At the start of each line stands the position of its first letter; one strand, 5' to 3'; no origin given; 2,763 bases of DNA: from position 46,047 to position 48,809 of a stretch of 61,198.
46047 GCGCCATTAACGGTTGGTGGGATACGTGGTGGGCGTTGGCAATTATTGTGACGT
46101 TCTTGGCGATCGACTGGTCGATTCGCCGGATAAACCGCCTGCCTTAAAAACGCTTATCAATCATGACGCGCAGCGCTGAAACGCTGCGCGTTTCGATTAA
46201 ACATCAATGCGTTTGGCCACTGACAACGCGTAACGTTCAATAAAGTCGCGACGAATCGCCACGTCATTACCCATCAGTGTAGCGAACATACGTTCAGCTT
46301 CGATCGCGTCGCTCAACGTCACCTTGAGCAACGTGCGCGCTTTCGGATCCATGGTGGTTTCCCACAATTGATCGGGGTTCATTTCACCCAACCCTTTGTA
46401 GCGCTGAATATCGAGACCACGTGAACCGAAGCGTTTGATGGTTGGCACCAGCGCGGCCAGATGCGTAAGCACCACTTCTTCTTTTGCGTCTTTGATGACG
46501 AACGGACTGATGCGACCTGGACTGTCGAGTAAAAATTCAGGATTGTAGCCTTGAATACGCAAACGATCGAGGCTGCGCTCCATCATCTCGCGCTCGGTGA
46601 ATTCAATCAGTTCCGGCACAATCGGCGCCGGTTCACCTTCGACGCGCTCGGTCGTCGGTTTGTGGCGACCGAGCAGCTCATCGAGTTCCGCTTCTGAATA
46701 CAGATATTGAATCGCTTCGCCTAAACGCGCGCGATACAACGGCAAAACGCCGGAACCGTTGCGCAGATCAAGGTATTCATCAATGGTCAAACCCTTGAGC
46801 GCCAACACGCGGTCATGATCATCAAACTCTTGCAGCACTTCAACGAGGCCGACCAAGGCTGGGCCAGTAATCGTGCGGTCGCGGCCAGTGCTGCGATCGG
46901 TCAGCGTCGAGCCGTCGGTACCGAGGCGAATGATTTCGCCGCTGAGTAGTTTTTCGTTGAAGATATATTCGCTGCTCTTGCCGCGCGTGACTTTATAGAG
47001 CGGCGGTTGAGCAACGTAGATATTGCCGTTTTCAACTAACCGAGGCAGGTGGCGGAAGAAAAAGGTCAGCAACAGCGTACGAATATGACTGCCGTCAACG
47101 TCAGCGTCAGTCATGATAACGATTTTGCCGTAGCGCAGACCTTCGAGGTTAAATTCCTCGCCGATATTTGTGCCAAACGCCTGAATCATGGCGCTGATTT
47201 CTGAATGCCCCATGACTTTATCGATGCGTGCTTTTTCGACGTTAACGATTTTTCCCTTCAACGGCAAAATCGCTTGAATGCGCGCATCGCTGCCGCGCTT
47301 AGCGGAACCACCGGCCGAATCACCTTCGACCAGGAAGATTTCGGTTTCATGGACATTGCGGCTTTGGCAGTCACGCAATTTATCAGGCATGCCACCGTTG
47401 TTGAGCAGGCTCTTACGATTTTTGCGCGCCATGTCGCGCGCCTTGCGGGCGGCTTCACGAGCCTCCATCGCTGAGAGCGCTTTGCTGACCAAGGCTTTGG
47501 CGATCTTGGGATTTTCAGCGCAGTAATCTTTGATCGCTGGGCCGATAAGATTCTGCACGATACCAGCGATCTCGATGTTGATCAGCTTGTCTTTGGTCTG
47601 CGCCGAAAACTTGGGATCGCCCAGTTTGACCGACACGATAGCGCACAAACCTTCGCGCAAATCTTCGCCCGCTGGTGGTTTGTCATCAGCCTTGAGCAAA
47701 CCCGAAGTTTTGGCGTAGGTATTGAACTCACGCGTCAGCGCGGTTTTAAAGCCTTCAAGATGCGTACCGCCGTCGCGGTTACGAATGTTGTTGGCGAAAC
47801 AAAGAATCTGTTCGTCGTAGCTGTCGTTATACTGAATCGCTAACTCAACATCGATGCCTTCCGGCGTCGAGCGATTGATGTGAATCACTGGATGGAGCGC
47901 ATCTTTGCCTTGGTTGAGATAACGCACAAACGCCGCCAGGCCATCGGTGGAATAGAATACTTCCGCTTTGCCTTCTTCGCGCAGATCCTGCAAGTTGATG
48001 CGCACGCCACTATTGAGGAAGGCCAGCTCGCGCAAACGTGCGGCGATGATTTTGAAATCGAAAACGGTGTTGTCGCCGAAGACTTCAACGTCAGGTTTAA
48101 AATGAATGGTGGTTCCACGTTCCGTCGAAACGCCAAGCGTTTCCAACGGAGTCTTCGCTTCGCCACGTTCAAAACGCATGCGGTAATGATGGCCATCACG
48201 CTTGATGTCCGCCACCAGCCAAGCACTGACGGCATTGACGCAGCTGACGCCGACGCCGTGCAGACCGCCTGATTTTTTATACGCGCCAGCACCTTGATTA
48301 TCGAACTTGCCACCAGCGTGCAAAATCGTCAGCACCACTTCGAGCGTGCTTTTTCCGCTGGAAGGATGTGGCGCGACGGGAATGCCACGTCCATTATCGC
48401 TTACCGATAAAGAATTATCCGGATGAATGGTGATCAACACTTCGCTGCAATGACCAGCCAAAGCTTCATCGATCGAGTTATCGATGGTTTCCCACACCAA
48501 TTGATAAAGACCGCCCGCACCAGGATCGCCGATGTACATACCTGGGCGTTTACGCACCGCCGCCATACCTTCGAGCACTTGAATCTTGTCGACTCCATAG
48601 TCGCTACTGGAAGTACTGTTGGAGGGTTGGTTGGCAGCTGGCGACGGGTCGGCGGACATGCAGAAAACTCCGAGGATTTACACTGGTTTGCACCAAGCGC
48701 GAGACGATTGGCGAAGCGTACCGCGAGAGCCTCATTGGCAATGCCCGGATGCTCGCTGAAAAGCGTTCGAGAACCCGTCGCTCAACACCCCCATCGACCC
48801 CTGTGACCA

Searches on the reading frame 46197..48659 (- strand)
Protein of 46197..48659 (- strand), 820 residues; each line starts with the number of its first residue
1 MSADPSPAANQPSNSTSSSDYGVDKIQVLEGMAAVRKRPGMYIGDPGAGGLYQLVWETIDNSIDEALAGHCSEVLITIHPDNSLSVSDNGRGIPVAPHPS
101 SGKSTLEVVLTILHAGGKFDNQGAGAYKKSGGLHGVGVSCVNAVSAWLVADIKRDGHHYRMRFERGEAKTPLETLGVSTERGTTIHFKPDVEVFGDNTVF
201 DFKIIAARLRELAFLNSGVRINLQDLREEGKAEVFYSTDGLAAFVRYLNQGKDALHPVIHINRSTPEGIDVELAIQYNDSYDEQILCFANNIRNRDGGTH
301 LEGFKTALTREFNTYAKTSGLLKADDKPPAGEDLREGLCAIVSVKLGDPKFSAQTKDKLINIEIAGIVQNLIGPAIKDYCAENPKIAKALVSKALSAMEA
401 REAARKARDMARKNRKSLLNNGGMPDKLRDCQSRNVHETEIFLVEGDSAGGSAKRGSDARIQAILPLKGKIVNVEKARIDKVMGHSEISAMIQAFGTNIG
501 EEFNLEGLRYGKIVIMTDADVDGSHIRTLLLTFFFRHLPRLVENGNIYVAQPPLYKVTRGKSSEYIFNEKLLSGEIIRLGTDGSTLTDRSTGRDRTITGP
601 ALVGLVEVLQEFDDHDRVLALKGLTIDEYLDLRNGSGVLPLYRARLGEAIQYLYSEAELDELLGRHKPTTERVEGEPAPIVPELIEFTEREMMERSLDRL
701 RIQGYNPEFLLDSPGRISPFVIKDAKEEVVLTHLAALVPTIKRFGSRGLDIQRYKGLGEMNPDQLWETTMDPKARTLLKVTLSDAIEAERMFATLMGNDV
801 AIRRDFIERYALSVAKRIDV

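Call 13: search_protein_families(library=pfam, proteins=[window:46197-48659:-], max_evalue=0.001)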
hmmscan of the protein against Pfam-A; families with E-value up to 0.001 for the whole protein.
window:46197-48659:- (820 aa): 4 families
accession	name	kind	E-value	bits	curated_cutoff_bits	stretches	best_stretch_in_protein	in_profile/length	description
PF00204.31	DNA_gyraseB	-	1.3e-52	178.2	27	1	240-409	1-172/173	DNA gyrase B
PF00986.26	DNA_gyraseB_C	-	2e-29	101.9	29.8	1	748-808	3-63/63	DNA gyrase B subunit, carboxyl terminus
PF01751.28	Toprim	-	2e-16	60.4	23.1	1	440-551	1-95/96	Toprim domain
PF02518.31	HATPase_c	-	1.4e-14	54.9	26.4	1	50-191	5-109/111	Histidine kinase-, DNA gyrase B-, and HSP90-like ATPase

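Call 81: list_cluster_members(proteins=[window:46197-48659:-, window:27321-28184:-, P0004, P0006, P0008, P0242, P0260])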
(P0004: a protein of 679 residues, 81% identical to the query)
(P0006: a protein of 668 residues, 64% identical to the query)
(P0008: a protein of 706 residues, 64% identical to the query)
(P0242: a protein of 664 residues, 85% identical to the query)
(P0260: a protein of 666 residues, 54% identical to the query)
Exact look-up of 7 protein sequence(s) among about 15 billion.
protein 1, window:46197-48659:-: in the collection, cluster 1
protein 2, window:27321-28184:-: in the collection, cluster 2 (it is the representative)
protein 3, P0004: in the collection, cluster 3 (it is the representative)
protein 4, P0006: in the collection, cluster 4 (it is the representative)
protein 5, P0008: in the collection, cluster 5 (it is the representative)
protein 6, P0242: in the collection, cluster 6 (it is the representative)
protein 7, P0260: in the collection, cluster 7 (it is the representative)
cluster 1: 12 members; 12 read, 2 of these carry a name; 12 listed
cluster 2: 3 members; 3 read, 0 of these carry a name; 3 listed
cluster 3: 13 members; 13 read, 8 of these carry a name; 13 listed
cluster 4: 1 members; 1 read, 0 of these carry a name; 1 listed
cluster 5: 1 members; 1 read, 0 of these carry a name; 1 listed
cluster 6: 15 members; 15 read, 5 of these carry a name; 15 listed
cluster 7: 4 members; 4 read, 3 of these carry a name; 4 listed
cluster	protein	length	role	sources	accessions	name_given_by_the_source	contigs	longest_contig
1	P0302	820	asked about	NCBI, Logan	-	-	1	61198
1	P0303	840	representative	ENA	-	-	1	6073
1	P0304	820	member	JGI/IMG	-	DNA gyrase subunit B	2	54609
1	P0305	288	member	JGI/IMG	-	DNA gyrase subunit B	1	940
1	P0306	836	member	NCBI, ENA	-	-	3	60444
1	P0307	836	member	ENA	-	-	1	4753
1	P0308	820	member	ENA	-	-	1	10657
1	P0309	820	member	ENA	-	-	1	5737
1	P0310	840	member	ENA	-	-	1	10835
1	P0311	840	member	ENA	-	-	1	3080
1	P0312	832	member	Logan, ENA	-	-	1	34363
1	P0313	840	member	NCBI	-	-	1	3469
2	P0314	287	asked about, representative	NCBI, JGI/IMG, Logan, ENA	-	-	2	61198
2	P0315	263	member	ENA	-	-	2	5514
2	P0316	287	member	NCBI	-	-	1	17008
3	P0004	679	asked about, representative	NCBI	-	-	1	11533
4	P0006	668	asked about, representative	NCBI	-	-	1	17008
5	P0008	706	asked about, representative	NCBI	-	-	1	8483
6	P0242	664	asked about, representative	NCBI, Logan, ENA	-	-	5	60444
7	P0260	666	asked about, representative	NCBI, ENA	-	-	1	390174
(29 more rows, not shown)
